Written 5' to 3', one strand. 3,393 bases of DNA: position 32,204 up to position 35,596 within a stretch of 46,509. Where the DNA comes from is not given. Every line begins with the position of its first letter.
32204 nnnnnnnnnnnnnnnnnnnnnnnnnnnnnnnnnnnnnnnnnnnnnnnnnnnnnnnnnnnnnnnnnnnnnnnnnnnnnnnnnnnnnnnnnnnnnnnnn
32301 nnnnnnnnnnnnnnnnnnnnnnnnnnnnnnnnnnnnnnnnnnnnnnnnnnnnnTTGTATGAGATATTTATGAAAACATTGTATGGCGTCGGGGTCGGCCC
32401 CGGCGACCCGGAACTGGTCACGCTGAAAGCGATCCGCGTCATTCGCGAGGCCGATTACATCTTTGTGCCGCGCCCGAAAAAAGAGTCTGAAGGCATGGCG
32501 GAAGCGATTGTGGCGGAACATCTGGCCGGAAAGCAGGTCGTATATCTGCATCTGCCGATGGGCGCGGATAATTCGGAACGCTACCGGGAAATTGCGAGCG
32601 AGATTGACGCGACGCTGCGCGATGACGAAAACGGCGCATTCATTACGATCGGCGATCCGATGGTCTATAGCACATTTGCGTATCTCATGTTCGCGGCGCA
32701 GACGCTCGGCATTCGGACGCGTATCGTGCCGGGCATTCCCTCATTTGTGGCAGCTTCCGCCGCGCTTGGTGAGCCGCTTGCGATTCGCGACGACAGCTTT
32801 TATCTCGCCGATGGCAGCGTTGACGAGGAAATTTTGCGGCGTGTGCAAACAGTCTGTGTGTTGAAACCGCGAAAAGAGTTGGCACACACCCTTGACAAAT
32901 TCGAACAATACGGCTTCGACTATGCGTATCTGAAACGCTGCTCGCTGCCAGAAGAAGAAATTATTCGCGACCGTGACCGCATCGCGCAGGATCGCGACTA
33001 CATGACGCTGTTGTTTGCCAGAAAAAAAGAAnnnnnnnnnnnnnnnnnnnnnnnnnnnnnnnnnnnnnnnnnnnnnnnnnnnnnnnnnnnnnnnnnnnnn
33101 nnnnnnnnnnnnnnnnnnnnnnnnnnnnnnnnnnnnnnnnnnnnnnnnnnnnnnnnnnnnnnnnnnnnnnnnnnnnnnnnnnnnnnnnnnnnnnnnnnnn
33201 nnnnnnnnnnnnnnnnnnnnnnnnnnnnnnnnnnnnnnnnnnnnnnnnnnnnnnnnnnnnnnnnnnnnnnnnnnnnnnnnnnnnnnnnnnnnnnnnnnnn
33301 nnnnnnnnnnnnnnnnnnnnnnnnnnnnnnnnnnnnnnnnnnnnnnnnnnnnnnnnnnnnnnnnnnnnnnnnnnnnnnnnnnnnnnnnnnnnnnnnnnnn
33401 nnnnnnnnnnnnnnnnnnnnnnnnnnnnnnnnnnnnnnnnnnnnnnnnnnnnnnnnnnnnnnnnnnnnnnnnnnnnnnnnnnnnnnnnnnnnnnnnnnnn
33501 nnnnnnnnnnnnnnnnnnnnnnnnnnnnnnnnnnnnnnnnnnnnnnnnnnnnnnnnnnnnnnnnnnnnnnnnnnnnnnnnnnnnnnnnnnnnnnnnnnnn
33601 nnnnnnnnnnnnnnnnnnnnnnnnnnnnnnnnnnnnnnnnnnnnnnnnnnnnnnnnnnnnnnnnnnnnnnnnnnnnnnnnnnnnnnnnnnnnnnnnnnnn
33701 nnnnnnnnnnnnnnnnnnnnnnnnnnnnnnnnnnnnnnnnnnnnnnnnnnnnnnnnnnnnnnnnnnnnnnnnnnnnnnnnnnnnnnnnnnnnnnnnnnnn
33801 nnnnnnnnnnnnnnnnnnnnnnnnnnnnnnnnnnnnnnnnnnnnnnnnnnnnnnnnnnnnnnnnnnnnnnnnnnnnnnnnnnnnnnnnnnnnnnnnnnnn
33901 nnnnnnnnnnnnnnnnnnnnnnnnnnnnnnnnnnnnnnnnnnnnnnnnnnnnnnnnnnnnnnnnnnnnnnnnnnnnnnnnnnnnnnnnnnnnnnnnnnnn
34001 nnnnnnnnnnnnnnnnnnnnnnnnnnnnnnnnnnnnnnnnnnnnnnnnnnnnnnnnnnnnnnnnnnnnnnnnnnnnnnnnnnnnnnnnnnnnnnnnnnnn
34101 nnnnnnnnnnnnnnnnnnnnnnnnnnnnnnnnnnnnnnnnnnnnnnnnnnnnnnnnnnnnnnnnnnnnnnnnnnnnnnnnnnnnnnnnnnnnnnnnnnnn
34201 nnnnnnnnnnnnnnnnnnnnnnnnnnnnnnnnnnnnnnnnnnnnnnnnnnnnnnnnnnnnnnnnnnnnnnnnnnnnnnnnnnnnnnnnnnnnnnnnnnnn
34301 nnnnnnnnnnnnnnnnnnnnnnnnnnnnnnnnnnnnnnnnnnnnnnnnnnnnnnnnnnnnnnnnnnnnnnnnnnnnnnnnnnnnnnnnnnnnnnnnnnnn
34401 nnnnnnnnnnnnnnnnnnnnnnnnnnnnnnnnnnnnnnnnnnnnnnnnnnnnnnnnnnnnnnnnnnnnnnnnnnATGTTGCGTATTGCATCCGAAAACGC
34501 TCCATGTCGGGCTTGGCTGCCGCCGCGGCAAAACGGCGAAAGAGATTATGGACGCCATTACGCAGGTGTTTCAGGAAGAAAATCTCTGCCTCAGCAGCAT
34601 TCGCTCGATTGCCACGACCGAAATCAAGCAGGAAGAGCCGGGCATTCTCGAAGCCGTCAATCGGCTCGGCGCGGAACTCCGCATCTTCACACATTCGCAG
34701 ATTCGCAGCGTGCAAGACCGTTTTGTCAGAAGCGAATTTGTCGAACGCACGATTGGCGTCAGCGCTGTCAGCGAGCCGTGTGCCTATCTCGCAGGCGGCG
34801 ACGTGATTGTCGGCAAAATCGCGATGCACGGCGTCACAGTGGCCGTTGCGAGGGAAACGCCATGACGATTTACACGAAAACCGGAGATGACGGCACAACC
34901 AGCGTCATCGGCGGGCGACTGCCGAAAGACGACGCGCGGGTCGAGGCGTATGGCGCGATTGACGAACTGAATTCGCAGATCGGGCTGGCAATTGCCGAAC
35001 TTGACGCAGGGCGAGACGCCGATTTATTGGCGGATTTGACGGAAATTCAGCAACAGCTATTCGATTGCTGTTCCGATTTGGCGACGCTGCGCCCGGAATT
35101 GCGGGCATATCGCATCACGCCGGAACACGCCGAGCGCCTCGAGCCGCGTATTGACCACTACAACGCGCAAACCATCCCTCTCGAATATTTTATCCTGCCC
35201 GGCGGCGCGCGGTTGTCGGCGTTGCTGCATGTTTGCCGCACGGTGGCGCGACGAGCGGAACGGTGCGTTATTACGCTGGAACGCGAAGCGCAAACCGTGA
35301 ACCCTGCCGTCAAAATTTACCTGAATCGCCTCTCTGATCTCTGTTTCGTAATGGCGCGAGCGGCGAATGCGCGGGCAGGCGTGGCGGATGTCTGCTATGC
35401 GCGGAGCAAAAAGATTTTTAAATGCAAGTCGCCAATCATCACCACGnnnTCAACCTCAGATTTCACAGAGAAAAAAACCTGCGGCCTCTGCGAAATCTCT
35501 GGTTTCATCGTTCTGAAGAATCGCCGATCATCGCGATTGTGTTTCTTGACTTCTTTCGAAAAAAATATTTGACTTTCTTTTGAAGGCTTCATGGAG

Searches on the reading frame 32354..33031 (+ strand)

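Call 85: search_protein_families(library=pfam, proteins=[window:32354-33031:+], max_evalue=0.00001)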
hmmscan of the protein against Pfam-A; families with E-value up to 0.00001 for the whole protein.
window:32354-33031:+ (226 aa): 1 family
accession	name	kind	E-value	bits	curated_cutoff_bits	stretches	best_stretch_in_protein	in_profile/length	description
PF00590.25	TP_methylase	-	7.5e-39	134.3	27.8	1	8-206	1-206/212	Tetrapyrrole (Corrin/Porphyrin) Methylases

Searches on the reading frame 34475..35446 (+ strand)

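Call 85: search_protein_families(library=pfam, proteins=[window:34475-35446:+], max_evalue=0.00001)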
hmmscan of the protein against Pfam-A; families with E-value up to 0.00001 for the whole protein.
window:34475-35446:+ (324 aa): 1 family
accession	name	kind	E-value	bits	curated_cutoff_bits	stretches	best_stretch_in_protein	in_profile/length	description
PF01923.23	Cob_adeno_trans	-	2.6e-58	197.3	24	1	132-296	1-170/171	Cobalamin adenosyltransferase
